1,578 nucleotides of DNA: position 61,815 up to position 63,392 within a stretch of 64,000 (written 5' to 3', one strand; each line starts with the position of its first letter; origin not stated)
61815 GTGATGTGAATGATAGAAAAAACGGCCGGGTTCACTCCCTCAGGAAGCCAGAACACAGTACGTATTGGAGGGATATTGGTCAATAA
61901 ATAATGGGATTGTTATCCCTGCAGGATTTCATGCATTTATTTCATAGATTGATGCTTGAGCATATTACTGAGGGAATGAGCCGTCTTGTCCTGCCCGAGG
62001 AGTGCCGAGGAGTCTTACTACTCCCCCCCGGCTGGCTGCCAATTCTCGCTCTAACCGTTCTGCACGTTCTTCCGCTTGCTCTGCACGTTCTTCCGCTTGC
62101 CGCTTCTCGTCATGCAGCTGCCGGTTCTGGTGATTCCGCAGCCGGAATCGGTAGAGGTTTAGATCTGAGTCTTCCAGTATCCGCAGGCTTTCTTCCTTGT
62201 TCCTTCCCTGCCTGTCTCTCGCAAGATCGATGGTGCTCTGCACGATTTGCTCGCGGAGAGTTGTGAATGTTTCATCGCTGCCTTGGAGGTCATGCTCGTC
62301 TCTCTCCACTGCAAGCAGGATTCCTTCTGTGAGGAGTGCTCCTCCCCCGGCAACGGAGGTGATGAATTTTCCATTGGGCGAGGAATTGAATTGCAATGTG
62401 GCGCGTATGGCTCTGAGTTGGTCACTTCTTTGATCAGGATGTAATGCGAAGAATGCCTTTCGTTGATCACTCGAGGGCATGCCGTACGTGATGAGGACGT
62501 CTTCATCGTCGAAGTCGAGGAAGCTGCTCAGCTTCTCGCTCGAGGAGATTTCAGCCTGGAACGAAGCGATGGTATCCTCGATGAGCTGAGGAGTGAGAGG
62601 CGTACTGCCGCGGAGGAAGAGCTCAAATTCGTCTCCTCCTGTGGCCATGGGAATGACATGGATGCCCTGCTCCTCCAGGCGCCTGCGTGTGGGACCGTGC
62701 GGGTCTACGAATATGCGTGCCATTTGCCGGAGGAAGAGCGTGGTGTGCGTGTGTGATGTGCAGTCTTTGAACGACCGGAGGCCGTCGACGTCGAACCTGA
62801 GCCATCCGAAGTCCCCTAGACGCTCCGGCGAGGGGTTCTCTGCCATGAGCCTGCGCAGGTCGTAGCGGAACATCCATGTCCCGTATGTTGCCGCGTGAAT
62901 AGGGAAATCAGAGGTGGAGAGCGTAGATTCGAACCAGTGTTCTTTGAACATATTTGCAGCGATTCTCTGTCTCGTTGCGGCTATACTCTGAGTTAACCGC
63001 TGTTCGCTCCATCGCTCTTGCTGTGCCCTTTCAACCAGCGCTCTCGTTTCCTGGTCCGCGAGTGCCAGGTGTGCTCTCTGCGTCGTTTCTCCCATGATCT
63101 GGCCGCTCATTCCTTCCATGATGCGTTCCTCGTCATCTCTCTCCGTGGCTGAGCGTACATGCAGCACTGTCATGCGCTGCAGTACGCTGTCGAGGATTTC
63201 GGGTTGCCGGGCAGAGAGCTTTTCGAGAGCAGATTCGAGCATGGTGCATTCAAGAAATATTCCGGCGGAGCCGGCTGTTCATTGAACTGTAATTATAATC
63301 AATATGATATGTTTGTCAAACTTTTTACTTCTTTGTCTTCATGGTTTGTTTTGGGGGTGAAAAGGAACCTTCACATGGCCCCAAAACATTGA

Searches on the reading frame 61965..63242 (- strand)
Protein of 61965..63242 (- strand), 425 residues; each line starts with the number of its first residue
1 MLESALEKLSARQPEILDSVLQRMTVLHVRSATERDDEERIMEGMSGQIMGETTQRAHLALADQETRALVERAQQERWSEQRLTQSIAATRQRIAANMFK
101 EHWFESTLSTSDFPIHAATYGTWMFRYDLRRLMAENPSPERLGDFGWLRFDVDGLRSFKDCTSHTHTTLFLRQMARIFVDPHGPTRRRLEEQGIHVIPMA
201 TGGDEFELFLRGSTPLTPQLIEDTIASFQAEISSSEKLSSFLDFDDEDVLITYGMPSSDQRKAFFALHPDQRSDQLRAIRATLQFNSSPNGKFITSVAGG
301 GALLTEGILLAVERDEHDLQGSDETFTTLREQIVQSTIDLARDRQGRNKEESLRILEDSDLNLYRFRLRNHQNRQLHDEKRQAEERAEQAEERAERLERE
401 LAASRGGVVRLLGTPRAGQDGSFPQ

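Call 10: search_protein_families(library=pfam, proteins=[window:61965-63242:-])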
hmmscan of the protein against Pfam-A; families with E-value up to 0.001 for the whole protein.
window:61965-63242:- (425 aa): 0 families

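Call 73: find_encoding_contigs(protein=window:61965-63242:-, flank=10000, max_places=3)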
Protein window:61965-63242:- (425 aa): 23 contigs read that carry it; 3 places shown.
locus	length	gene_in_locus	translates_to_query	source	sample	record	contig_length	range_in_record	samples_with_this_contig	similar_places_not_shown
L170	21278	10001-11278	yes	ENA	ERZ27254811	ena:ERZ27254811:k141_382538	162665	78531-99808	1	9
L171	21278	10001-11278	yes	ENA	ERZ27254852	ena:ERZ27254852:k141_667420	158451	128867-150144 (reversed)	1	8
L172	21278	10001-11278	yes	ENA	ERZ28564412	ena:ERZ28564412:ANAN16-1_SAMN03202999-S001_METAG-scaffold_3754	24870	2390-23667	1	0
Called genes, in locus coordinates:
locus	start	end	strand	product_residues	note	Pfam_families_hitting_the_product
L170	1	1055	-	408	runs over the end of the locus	-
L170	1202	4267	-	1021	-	PF20464:MmeI_N (faint), PF02384:N6_Mtase, PF20473:MmeI_Mtase, PF07669:Eco57I, PF12950:TaqI_C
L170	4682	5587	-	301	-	PF01509:TruB_N, PF16198:TruB_C_2 (weak)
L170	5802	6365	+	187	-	-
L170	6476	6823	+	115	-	PF01127:Sdh_cyt (weak), PF04956:TrbC, PF18895:T4SS_pilin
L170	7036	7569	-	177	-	PF05239:PRC (faint)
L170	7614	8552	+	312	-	PF13793:Pribosyltran_N, PF00156:Pribosyltran, PF14572:Pribosyl_synth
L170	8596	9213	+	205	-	-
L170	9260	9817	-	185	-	-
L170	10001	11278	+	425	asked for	-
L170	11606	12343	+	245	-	PF04402:SIMPL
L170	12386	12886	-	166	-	-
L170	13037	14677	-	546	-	-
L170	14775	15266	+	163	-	PF02075:RuvC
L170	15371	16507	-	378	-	PF02463:SMC_N, PF13304:AAA_21 (faint)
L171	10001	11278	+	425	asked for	-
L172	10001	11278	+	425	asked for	-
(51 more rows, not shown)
